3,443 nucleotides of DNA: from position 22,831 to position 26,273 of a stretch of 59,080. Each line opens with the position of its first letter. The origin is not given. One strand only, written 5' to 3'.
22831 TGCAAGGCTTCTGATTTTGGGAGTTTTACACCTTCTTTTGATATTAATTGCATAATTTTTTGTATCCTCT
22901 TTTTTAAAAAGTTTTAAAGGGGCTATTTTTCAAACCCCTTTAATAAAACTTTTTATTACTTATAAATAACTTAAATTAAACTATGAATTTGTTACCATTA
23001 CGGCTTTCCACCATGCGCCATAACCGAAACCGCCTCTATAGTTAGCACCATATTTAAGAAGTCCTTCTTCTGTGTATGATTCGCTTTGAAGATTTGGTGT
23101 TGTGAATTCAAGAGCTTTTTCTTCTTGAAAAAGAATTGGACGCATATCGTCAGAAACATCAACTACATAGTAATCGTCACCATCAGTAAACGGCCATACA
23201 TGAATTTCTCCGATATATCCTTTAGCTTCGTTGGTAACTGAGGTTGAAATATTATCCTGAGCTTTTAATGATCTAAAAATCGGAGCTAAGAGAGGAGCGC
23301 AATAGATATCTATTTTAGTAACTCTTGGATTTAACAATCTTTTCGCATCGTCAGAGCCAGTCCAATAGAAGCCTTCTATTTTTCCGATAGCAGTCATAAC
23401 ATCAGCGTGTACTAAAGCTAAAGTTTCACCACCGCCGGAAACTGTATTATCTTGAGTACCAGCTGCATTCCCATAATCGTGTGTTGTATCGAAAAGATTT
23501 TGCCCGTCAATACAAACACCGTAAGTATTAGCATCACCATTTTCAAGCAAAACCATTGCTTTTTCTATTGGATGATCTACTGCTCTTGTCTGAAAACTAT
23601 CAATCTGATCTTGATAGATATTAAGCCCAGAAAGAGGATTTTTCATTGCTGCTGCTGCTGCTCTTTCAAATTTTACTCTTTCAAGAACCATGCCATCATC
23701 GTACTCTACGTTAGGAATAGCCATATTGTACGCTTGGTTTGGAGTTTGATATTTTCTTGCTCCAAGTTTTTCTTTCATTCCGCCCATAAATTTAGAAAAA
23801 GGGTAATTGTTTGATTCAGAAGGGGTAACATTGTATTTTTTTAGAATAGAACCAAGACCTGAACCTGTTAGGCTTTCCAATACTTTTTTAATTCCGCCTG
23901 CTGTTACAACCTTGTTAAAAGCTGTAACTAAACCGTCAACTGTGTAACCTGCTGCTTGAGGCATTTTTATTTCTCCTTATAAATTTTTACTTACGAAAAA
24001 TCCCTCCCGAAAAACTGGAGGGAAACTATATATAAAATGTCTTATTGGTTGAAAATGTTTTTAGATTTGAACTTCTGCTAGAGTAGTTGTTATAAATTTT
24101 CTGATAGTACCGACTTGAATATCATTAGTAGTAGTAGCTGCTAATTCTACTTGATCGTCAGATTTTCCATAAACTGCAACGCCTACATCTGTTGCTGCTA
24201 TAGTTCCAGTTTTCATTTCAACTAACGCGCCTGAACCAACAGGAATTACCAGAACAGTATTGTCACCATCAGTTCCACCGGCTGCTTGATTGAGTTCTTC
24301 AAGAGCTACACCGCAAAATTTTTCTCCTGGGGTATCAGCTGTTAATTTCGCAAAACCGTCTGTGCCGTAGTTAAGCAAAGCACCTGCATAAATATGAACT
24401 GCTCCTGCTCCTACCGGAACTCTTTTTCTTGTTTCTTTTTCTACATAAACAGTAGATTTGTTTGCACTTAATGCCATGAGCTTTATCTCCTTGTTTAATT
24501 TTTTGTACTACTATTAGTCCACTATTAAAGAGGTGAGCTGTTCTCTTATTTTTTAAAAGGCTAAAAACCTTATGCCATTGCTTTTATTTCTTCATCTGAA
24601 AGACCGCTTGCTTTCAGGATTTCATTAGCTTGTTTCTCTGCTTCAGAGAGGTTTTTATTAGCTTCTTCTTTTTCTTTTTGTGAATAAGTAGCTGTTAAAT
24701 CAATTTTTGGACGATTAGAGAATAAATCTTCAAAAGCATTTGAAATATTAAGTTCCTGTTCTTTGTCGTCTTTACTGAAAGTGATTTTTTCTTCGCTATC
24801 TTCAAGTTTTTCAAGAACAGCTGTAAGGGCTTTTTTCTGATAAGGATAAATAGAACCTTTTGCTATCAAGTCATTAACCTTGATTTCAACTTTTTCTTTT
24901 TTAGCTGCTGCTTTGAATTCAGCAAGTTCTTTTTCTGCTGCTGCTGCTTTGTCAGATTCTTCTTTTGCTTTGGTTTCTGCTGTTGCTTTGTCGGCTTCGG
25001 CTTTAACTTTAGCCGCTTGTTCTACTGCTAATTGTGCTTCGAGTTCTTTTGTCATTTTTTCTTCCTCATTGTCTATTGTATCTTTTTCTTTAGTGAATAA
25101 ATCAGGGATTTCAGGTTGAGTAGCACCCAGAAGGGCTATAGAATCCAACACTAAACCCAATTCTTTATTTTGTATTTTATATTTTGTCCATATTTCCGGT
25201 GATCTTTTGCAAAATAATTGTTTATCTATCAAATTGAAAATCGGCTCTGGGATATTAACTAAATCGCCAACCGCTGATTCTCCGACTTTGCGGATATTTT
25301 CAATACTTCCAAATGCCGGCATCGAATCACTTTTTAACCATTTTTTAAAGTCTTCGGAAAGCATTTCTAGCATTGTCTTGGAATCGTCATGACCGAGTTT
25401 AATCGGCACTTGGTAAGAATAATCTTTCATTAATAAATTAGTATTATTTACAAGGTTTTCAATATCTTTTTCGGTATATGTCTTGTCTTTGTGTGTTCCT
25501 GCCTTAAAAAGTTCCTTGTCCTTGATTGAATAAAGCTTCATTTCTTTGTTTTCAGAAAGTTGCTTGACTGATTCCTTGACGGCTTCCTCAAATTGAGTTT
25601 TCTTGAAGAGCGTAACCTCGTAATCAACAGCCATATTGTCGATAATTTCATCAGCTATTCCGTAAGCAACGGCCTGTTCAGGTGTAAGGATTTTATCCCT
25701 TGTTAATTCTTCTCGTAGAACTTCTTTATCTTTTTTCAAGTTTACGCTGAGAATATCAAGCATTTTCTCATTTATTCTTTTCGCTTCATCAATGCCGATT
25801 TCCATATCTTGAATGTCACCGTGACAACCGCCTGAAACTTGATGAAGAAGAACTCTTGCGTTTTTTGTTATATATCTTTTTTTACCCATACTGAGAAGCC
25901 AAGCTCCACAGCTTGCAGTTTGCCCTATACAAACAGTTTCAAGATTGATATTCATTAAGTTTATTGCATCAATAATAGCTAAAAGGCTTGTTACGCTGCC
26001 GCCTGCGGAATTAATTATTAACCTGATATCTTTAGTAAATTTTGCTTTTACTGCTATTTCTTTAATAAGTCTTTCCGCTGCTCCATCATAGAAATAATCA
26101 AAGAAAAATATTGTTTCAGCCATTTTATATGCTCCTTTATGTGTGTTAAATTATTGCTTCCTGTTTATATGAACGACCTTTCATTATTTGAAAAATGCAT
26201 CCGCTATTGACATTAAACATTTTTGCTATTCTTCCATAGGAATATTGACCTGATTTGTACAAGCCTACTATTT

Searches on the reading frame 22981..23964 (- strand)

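Call 74: search_protein_families(library=pfam, proteins=[window:22981-23964:-], max_evalue=0.001)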
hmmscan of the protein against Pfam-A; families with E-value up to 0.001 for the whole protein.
window:22981-23964:- (327 aa): 1 family
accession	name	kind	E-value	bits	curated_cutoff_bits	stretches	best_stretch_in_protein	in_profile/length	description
PF10124.15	Mu-like_gpT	-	2.4e-17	63.7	20.1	2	49-178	34-152/289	Mu-like prophage major head subunit gpT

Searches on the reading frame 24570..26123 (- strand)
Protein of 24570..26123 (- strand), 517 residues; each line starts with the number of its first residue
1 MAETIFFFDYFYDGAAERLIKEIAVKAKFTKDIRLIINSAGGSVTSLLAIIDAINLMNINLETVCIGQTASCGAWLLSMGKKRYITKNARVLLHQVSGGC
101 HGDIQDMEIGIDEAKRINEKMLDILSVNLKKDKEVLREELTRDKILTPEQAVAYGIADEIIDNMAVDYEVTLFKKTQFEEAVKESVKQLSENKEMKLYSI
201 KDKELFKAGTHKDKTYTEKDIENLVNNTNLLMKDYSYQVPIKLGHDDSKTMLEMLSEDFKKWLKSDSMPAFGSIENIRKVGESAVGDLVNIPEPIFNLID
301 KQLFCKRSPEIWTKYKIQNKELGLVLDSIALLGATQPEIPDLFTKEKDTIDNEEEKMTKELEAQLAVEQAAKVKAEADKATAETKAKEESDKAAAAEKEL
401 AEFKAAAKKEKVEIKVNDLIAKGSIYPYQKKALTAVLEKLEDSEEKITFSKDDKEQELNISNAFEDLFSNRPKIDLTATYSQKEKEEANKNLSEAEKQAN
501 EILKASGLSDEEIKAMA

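Call 74: search_protein_families(library=pfam, proteins=[window:24570-26123:-], max_evalue=0.001)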
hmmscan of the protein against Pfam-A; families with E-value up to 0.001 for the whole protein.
window:24570-26123:- (517 aa): 1 family
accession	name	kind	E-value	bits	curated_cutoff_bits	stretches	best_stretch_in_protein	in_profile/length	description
PF00574.28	CLP_protease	-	1.1e-37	130.1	20.2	1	4-163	18-181/182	Clp protease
